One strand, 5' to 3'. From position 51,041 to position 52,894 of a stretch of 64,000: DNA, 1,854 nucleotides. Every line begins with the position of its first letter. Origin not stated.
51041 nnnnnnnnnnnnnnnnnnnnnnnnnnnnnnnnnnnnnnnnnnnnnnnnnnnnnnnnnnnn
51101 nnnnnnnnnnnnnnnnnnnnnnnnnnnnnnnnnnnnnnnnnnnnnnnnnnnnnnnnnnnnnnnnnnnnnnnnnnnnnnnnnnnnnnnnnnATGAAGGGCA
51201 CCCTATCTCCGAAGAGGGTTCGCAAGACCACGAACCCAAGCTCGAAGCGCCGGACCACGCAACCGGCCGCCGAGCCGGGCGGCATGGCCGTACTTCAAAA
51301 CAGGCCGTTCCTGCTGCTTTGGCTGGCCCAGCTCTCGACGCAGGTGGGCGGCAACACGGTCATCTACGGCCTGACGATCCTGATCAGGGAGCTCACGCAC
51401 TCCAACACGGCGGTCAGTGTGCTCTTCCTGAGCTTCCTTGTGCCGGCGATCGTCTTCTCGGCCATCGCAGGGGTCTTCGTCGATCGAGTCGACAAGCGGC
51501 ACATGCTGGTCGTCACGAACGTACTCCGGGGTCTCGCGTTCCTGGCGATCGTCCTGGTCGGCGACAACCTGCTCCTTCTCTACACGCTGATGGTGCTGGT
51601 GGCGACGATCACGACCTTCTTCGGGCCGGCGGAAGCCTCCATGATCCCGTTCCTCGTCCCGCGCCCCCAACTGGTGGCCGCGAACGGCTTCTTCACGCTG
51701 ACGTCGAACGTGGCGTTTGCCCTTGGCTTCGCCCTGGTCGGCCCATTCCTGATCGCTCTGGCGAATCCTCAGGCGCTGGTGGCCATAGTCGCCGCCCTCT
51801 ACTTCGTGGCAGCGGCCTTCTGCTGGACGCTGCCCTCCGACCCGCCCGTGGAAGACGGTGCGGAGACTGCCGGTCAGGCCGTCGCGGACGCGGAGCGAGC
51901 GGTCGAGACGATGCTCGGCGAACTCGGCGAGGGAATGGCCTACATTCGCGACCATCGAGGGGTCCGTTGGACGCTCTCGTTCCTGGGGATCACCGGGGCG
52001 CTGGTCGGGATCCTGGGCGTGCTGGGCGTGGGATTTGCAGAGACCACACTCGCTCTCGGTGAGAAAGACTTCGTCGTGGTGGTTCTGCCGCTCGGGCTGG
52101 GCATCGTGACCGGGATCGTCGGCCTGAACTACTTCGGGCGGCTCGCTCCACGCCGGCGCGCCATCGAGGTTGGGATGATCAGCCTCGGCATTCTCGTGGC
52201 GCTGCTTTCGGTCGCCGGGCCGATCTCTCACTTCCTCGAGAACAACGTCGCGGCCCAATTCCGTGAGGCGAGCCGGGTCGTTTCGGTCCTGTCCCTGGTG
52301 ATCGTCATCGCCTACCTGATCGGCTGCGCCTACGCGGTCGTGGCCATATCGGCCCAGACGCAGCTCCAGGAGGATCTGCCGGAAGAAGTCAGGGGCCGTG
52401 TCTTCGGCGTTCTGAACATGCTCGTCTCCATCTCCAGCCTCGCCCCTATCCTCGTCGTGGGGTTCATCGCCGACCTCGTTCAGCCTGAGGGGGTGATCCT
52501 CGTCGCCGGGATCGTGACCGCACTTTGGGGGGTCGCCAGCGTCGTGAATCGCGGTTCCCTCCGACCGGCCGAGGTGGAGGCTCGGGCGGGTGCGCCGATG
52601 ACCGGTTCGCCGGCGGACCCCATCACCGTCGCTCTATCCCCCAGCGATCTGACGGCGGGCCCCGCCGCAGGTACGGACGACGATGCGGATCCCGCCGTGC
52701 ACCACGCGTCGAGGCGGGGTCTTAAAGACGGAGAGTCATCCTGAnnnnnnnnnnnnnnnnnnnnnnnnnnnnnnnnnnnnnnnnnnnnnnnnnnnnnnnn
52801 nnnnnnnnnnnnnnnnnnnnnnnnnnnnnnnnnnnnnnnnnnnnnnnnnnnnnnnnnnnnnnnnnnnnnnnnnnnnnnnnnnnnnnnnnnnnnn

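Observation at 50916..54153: DUF951 – MFS – processive GT2 (QxxRW) trio with overlapping stop/start codons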

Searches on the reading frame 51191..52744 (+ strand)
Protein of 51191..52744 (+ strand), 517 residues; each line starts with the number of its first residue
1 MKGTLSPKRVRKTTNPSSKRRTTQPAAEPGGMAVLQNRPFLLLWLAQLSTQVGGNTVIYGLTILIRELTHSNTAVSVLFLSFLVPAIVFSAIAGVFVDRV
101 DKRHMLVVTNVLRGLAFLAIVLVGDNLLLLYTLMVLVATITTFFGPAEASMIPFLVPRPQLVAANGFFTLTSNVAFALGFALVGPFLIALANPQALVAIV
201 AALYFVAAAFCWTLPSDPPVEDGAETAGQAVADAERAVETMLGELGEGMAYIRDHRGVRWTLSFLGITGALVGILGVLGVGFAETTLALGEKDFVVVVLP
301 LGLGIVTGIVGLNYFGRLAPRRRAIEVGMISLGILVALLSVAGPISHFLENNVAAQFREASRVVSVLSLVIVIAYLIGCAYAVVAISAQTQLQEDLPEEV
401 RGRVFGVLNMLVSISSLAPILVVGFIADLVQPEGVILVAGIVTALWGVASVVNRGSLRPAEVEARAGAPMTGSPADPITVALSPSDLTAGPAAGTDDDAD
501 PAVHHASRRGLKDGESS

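Call 3: search_protein_families(library=pfam, proteins=[window:51191-52744:+], max_evalue=0.01)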
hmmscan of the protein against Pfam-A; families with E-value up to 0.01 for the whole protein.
window:51191-52744:+ (517 aa): 3 families
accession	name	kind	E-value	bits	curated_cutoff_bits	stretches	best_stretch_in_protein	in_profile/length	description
PF07690.21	MFS_1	-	5.1e-32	111.6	33.4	1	43-417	1-344/347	Major Facilitator Superfamily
PF05977.19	MFS_3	-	8.1e-12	44.8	27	1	31-236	3-212/524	Transmembrane secretion effector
PF13347.12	MFS_2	-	5.7e-08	32.1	27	1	14-187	200-381/427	MFS/sugar transport protein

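Call 6: search_protein_families(library=ncbifam, proteins=[window:51191-52744:+], max_evalue=0.01)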
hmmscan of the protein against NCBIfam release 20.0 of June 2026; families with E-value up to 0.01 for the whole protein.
window:51191-52744:+ (517 aa): 15 families
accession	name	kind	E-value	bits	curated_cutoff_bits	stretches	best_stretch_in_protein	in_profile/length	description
TIGR00900.1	2A0121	subfamily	1.3e-36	126.7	319.6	1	40-428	1-361/364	H+ Antiporter protein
NF006386.0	PRK08633.1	equivalog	4.8e-16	57.7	1221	1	40-449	14-405/1147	acyl-[ACP]--phospholipid O-acyltransferase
NF005291.0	PRK06814.1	equivalog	6.2e-14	50.9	1349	1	33-445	6-413/1140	acyl-[ACP]--phospholipid O-acyltransferase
NF012178.0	tet_MFS_V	exception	5e-12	45.7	640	1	60-451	30-395/409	tetracycline efflux MFS transporter Tet(V)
NF007792.0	PRK10489.1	equivalog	1.1e-11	44.5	324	1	44-463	23-408/419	enterobactin transporter EntS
NF008397.0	PRK11195.1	equivalog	1.2e-10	41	297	1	37-378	2-322/414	lysophospholipid transporter LplT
NF000154.1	macrolide_MefEN2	exception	3.1e-09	36.6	800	1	47-207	15-177/401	macrolide efflux MFS transporter Mef(En2)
NF000246.1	macrolide_MefC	exception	1.1e-08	34.6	870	1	40-455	10-397/407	macrolide efflux MFS transporter Mef(C)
NF000245.1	macrolide_MefA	exception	1.4e-07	31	675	1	40-443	11-386/405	macrolide efflux MFS transporter Mef(A)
NF000051.1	macrolide_MefB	exception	2e-07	30.3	800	1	48-209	19-183/409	macrolide efflux MFS transporter Mef(B)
NF052575.1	MFS_efflux_Tap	equivalog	3.6e-07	29.5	625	1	37-345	3-308/401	multidrug efflux MFS transporter Tap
TIGR00881.1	2A0104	subfamily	5.9e-07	28.9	407.75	1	71-234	28-190/379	phosphoglycerate transporter protein PgtP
TIGR00880.1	2_A_01_02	superfamily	6.9e-06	26.2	131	1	77-213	2-136/141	multidrug resistance protein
TIGR00893.1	2A0114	subfamily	2e-05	23.7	395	1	64-226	20-180/399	D-galactonate transporter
NF007472.0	PRK10054.1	equivalog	0.0045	16.1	582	0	362-414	91-143/395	efflux MFS transporter YdeE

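Call 16: search_solved_structures(query=window:51191-52744:+, max_evalue=0.01)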
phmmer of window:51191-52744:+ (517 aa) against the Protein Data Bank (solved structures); distinct sequences matched with E-value up to 0.01: 0.

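Call 47: search_solved_structures(query=A5, max_evalue=1)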
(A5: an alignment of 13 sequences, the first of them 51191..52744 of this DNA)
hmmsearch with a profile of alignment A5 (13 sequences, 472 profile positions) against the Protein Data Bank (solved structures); distinct sequences matched with E-value up to 1: 35.
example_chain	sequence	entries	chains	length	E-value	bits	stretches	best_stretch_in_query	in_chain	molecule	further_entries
8xiu_A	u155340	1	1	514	0.0071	18.2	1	236-332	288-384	XlVMAT2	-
8wll_A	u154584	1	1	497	0.0093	17.8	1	235-332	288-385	Synaptic vesicular amine transporter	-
8jsw_A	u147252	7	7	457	0.01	17.6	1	235-333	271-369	Synaptic vesicular amine transporter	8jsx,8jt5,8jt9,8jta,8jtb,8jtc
8wlj_A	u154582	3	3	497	0.017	16.9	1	235-333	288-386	Synaptic vesicular amine transporter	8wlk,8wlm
8t6a_A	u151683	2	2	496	0.029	16.1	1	235-332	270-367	Synaptic vesicular amine transporter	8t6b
5jpc_A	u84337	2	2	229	0.031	16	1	35-96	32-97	Aminodeoxyfutalosine nucleosidase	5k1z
3nm4_A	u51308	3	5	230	0.032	16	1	35-96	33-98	MTA/SAH nucleosidase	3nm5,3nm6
5cce_A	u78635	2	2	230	0.032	16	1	35-96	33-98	5'-Methylthioadenosine Nucleosidase | Aminodeoxyfutalosine nucleosidase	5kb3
4oy3_A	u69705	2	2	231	0.032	16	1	35-96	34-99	Aminodeoxyfutalosine nucleosidase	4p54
4ojt_A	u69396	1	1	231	0.032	16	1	35-96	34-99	MTA/SAH nucleosidase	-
5ccd_A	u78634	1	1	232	0.032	16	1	35-96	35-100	Aminodeoxyfutalosine nucleosidase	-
8t69_A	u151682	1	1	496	0.034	15.9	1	235-332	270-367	Synaptic vesicular amine transporter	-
4ffs_A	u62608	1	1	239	0.034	15.9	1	35-96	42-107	MTA/SAH nucleosidase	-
4wkn_A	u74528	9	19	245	0.036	15.9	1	35-96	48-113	Aminodeoxyfutalosine nucleosidase | 5'-methylthioadenosine/S-adenosylhomocysteine nucleosidase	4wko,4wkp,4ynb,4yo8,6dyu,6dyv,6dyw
8ucj_A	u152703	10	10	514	0.036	15.8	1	235-332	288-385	Synaptic vesicular amine transporter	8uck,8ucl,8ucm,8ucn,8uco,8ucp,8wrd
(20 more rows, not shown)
